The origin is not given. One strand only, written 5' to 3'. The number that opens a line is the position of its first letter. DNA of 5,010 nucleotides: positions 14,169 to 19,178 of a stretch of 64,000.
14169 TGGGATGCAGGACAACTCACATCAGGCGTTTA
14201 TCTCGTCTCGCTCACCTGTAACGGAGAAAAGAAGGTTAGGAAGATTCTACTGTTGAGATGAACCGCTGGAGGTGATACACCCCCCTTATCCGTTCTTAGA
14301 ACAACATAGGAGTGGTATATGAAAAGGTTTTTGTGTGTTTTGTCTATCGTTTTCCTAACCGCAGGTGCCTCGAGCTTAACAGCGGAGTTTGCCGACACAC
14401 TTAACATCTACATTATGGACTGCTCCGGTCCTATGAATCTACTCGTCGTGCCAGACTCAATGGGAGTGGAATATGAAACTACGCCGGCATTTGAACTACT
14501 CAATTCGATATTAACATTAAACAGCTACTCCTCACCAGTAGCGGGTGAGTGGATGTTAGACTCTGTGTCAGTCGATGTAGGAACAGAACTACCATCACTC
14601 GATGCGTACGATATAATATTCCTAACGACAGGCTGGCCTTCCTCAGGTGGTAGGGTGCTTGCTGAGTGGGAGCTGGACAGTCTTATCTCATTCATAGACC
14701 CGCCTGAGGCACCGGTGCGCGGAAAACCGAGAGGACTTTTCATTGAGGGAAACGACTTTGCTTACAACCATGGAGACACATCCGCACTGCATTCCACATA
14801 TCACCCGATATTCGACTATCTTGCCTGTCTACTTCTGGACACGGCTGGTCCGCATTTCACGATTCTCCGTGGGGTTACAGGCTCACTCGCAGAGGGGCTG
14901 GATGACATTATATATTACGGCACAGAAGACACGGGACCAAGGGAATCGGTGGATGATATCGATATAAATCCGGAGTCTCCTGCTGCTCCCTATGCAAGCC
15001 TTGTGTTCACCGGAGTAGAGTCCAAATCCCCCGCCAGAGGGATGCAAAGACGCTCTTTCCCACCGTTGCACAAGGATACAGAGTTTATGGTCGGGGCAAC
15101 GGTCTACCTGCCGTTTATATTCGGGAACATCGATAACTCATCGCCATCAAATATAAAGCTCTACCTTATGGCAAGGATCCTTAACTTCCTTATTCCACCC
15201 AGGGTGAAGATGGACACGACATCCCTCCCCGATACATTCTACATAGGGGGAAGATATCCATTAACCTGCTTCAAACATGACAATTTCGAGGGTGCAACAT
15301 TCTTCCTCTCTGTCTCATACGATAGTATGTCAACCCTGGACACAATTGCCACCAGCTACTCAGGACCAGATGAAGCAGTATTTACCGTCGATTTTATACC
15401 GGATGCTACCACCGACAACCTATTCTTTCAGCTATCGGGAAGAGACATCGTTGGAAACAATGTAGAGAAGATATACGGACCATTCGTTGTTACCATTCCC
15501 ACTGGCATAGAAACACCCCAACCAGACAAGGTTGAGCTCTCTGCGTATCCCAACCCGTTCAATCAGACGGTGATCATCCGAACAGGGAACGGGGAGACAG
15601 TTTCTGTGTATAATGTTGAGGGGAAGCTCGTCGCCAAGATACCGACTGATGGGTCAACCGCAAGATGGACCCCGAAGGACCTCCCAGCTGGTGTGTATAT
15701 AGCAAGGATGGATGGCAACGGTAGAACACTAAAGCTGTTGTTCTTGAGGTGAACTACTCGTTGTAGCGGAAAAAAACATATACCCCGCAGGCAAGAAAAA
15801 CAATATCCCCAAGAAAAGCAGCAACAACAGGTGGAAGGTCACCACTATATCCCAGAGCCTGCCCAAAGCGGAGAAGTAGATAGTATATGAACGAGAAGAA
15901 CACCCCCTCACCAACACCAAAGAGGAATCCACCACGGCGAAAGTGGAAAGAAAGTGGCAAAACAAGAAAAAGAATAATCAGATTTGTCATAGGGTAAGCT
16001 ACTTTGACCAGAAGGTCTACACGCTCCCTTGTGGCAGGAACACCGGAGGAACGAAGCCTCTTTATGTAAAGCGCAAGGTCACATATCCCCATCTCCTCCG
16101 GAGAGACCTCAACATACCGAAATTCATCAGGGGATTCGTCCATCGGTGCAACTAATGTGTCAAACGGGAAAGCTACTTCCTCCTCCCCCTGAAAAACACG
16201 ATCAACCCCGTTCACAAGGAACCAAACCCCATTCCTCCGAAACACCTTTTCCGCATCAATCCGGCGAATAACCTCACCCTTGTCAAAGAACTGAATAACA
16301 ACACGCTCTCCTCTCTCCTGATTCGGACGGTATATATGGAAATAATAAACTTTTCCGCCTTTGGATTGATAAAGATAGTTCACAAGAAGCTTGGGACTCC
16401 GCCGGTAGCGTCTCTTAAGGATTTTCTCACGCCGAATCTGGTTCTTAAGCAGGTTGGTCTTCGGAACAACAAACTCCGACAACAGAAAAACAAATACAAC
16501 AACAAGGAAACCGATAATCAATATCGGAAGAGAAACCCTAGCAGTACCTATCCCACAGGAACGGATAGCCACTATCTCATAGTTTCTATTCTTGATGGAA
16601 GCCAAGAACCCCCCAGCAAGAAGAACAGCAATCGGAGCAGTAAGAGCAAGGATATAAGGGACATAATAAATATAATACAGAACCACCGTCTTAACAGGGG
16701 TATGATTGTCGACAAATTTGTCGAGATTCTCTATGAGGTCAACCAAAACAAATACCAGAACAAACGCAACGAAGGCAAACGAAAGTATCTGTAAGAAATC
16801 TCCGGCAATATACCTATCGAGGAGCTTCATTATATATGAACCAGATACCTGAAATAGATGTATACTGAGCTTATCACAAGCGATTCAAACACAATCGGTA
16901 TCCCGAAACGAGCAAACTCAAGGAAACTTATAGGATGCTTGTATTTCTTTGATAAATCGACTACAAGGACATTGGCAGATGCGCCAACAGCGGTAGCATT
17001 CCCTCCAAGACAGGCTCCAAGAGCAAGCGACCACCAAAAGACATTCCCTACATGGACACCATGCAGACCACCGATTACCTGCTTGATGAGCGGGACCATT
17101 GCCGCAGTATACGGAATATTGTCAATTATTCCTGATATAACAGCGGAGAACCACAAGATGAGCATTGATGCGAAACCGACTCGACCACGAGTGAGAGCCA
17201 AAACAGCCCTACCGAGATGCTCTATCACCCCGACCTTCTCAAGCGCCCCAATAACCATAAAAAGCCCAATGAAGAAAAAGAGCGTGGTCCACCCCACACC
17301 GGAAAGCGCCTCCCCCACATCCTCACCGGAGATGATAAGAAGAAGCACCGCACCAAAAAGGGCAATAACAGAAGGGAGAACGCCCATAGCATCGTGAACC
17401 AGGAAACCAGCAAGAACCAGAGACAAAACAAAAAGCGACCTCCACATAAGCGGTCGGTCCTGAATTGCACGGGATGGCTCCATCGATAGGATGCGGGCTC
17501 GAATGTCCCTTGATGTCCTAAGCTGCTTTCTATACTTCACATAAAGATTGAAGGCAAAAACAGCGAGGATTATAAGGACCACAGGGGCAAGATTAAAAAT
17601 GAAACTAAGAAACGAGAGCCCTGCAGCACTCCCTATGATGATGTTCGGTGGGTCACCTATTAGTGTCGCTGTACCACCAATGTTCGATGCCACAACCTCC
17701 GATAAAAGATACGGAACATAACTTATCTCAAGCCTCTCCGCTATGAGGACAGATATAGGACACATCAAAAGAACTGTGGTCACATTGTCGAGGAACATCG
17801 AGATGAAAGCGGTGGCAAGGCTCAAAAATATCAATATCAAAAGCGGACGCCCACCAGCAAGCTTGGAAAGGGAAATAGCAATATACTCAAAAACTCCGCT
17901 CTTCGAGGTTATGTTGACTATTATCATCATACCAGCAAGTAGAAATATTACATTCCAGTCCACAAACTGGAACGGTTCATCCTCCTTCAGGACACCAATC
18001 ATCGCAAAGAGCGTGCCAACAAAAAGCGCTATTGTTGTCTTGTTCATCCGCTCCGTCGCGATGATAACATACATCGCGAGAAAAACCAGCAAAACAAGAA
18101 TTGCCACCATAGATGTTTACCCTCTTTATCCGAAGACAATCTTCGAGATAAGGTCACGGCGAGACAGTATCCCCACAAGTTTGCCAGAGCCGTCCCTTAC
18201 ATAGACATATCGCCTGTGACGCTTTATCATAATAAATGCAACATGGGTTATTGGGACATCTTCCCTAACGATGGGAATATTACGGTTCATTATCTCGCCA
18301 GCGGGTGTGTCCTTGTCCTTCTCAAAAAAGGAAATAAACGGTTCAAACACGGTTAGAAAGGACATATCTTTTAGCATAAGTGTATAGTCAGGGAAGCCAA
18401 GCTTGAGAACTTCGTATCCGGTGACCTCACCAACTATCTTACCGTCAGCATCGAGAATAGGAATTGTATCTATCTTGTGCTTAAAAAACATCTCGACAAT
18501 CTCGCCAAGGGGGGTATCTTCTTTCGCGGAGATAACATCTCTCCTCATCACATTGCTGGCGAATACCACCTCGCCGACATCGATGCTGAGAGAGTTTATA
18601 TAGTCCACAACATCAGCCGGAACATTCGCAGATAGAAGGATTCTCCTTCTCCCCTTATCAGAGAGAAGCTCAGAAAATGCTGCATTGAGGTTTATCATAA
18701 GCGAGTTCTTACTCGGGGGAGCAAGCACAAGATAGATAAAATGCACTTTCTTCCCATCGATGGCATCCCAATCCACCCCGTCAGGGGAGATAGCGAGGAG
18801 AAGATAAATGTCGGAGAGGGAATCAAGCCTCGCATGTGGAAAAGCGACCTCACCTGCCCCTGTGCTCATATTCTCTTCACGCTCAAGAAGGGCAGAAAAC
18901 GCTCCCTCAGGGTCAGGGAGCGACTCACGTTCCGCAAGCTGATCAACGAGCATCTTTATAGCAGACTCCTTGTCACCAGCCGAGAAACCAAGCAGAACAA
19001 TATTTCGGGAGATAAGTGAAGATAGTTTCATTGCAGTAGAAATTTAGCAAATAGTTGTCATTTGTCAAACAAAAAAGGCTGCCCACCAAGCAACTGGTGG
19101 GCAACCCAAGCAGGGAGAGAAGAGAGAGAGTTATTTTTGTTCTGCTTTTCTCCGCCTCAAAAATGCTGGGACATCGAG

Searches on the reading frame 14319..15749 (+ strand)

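Call 13: search_protein_families(library=pfam, proteins=[window:14319-15749:+], max_evalue=0.001)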
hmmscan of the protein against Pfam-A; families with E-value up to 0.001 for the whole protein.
window:14319-15749:+ (477 aa): 1 family
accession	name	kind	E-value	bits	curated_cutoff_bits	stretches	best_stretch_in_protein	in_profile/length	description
PF18962.6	Por_Secre_tail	-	6e-08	33.3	27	1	410-469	2-67/75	Secretion system C-terminal sorting domain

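Call 67: search_protein_families(library=ncbifam, proteins=[window:14319-15749:+], max_evalue=0.01)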
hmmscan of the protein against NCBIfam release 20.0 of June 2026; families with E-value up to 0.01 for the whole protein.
window:14319-15749:+ (477 aa): 3 families
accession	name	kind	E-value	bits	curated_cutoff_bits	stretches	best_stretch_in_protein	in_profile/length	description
TIGR04183.1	Por_Secre_tail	domain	1.1e-09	38.1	23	1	410-470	2-66/72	T9SS type A sorting domain-containing protein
NF038113.1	T9SSA_dep_M36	equivalog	0.0017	16.6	885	1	406-470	792-861/869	T9SS-dependent M36 family metallopeptidase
NF050177.1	TapA_OM_Porphy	equivalog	0.005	15.6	500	1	402-464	466-530/544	TapA/TapC family T9SS-dependent outer membrane protein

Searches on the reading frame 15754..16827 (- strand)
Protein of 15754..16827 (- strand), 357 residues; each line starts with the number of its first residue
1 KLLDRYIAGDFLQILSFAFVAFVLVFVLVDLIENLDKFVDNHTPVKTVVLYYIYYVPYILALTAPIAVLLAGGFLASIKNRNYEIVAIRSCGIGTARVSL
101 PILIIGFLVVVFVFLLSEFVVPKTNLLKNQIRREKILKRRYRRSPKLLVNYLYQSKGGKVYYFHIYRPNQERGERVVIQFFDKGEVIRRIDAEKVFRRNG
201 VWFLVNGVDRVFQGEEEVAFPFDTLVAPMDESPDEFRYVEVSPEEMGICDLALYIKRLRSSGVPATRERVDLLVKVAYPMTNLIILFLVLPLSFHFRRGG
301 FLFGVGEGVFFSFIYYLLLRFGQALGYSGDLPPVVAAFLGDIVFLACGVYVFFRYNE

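Call 13: search_protein_families(library=pfam, proteins=[window:15754-16827:-], max_evalue=0.001)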
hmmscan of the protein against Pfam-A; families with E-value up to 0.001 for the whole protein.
window:15754-16827:- (357 aa): 1 family
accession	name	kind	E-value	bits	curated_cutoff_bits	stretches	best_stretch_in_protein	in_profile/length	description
PF03739.19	LptF_LptG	-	9.5e-76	255.6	27.9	1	5-352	1-351/353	Lipopolysaccharide export system permease LptF/LptG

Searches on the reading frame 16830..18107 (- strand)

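Call 13: search_protein_families(library=pfam, proteins=[window:16830-18107:-], max_evalue=0.001)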
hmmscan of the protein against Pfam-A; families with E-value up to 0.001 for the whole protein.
window:16830-18107:- (425 aa): 4 families
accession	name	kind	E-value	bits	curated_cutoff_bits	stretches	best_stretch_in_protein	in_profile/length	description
PF03600.22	CitMHS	-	2.1e-88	297.1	31.9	1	13-364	1-336/336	Citrate transporter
PF00939.25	Na_sulph_symp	-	9.9e-19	68.1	27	2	4-159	272-433/472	Sodium:sulfate symporter transmembrane region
PF02040.21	ArsB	-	4.5e-14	53.1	22.2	1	26-419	24-421/423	Arsenical pump membrane protein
PF06450.18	NhaB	-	0.00011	21.7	27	1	137-182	209-254/515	Bacterial Na+/H+ antiporter B (NhaB)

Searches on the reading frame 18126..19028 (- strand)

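Call 13: search_protein_families(library=pfam, proteins=[window:18126-19028:-], max_evalue=0.001)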
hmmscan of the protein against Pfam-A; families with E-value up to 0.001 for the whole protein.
window:18126-19028:- (300 aa): 2 families
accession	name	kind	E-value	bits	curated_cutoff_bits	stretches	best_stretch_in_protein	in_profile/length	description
PF00571.33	CBS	-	2.8e-25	88.8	24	2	243-297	1-55/57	CBS domain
PF00359.27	PTS_EIIA_2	-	1.3e-21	77.5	27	1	6-146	3-143/144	Phosphoenolpyruvate-dependent sugar phosphotransferase system, EIIA 2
